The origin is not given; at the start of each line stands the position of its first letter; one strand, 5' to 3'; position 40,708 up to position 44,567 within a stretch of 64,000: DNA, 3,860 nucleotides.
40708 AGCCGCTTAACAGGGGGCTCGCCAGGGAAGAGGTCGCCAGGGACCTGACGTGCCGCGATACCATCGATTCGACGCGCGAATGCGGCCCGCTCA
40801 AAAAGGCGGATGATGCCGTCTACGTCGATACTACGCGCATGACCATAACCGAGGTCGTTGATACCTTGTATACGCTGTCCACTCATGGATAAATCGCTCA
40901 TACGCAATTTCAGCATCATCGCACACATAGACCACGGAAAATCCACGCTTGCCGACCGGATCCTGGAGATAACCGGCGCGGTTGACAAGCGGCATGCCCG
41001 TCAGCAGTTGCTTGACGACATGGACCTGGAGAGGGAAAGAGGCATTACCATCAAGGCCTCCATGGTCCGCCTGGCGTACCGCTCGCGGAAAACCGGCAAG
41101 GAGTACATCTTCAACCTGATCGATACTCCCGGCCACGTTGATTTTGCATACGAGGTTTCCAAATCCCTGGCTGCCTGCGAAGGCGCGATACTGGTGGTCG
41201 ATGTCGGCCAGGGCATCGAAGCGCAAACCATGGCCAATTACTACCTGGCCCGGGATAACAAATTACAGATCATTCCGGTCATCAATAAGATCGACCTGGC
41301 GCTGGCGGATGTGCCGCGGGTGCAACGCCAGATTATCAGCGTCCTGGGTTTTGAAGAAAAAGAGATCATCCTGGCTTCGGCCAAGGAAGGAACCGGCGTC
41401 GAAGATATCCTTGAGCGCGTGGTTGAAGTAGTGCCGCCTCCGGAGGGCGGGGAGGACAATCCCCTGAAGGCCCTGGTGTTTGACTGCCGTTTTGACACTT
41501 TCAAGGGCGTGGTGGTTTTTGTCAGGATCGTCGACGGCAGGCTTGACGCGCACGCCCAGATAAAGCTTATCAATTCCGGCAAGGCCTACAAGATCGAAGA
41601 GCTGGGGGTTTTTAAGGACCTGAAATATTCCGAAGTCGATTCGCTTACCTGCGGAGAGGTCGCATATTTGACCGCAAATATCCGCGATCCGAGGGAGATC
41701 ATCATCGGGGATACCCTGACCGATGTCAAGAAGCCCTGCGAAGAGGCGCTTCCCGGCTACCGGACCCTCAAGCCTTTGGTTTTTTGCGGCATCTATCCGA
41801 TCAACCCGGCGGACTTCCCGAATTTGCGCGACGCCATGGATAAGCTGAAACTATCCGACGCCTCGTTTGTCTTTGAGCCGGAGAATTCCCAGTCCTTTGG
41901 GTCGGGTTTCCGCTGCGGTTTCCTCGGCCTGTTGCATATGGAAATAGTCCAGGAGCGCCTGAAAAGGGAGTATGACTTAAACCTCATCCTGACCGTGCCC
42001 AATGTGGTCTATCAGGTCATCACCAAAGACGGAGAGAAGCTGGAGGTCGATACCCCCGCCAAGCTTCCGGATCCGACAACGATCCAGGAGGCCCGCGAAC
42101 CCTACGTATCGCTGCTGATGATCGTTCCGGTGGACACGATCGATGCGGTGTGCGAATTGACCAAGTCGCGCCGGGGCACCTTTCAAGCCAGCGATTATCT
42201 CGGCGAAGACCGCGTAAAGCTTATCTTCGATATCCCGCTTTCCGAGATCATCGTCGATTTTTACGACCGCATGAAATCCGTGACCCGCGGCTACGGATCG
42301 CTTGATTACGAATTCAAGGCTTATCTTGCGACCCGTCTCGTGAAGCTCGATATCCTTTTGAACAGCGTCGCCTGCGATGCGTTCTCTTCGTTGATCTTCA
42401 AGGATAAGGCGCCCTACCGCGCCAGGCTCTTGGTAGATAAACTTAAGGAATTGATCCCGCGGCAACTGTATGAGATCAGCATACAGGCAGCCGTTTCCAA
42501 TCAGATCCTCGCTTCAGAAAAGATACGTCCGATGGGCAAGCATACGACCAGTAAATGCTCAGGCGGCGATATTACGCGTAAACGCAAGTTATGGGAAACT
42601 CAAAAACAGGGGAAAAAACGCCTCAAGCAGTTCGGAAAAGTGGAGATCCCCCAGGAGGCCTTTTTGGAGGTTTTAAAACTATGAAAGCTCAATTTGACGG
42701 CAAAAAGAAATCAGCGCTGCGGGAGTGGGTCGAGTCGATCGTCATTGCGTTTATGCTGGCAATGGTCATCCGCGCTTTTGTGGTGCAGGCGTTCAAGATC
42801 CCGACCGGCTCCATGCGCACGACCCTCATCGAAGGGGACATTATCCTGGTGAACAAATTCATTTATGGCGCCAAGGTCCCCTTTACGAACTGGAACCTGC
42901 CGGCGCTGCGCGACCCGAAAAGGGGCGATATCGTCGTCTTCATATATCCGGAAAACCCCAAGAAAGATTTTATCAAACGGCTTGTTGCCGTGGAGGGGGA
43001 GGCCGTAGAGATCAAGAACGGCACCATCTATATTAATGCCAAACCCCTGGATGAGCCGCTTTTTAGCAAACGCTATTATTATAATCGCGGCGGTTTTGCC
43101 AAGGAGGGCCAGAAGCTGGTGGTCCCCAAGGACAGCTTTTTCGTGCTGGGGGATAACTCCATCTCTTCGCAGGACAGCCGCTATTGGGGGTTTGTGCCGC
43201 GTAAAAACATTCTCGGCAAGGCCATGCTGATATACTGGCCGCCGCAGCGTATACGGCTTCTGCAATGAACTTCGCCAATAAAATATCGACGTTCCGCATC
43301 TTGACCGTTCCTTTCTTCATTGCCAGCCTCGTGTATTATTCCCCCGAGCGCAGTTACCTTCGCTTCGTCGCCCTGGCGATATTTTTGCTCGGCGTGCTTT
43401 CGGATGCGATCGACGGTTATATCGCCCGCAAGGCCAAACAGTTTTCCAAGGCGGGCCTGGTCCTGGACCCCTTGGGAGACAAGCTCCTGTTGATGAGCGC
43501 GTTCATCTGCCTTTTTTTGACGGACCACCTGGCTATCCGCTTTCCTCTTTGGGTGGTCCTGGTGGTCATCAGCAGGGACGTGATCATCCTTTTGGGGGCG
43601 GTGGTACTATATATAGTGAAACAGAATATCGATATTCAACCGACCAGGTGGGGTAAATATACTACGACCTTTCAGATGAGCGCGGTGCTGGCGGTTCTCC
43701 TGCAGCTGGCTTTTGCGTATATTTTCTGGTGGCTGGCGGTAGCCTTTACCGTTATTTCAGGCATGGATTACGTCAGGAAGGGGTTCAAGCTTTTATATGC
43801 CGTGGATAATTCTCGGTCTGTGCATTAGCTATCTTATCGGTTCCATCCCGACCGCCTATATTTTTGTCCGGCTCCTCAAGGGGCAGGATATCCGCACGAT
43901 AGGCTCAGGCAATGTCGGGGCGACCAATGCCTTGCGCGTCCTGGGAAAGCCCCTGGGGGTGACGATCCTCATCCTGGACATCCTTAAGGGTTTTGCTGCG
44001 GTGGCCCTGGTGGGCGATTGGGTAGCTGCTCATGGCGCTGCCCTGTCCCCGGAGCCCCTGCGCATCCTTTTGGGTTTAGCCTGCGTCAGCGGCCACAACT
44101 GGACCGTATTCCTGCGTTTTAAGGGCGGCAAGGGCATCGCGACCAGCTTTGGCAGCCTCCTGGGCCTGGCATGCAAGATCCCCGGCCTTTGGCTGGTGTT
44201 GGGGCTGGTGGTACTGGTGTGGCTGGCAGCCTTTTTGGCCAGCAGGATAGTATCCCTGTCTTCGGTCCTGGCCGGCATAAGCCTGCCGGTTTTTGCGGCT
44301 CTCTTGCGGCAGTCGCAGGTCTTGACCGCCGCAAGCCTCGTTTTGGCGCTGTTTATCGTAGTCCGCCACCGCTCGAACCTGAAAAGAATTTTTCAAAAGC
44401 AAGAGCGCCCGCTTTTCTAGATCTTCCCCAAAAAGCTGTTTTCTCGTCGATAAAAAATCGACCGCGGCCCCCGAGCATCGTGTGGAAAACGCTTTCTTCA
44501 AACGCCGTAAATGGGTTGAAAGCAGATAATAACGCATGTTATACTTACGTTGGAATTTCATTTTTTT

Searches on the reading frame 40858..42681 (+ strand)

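Call 57: search_protein_families(library=pfam, proteins=[window:40858-42681:+], max_evalue=0.00001)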
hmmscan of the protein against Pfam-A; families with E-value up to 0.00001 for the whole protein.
window:40858-42681:+ (608 aa): 4 families
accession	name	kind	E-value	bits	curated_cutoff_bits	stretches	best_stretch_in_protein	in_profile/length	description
PF00009.33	GTP_EFTU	-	3.3e-54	183.8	26.5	1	15-194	3-188/188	Elongation factor Tu GTP binding domain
PF06421.17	LepA_C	-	2.7e-38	130.8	29.7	1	501-607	1-107/107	GTP-binding protein LepA C-terminus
PF00679.30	EFG_C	-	2.7e-18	66.2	27.9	1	413-498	3-87/89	Elongation factor G C-terminus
PF03144.31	GTP_EFTU_D2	-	2.5e-07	31.5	30.3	1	217-288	1-73/73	Elongation factor Tu domain 2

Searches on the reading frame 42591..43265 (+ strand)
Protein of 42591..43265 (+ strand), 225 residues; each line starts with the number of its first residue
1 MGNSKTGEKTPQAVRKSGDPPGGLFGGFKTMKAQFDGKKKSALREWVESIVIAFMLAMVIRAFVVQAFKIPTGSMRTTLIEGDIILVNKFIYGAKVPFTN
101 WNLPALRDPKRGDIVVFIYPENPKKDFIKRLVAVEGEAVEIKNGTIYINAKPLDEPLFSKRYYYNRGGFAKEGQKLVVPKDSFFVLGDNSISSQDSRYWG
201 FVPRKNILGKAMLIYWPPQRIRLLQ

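Call 57: search_protein_families(library=pfam, proteins=[window:42591-43265:+], max_evalue=0.00001)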
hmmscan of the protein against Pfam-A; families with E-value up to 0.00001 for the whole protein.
window:42591-43265:+ (225 aa): 1 family
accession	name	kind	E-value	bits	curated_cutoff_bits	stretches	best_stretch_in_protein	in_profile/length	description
PF10502.14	Peptidase_S26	-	5.9e-53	179.7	22.9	1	43-216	1-168/168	Signal peptidase, peptidase S26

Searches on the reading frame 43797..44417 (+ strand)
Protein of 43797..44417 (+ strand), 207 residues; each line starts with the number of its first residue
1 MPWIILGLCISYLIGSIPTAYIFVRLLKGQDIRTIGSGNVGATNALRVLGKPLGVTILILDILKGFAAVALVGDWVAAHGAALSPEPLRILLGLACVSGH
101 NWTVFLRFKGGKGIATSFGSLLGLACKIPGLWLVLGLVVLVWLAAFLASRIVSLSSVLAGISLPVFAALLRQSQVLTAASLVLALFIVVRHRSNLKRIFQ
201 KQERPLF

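Call 57: search_protein_families(library=pfam, proteins=[window:43797-44417:+], max_evalue=0.00001)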
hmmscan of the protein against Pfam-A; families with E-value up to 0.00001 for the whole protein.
window:43797-44417:+ (207 aa): 1 family
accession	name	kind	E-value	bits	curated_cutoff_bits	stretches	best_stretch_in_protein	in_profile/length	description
PF02660.20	G3P_acyltransf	-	6.8e-52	176.3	24.1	1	10-198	1-164/164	Glycerol-3-phosphate acyltransferase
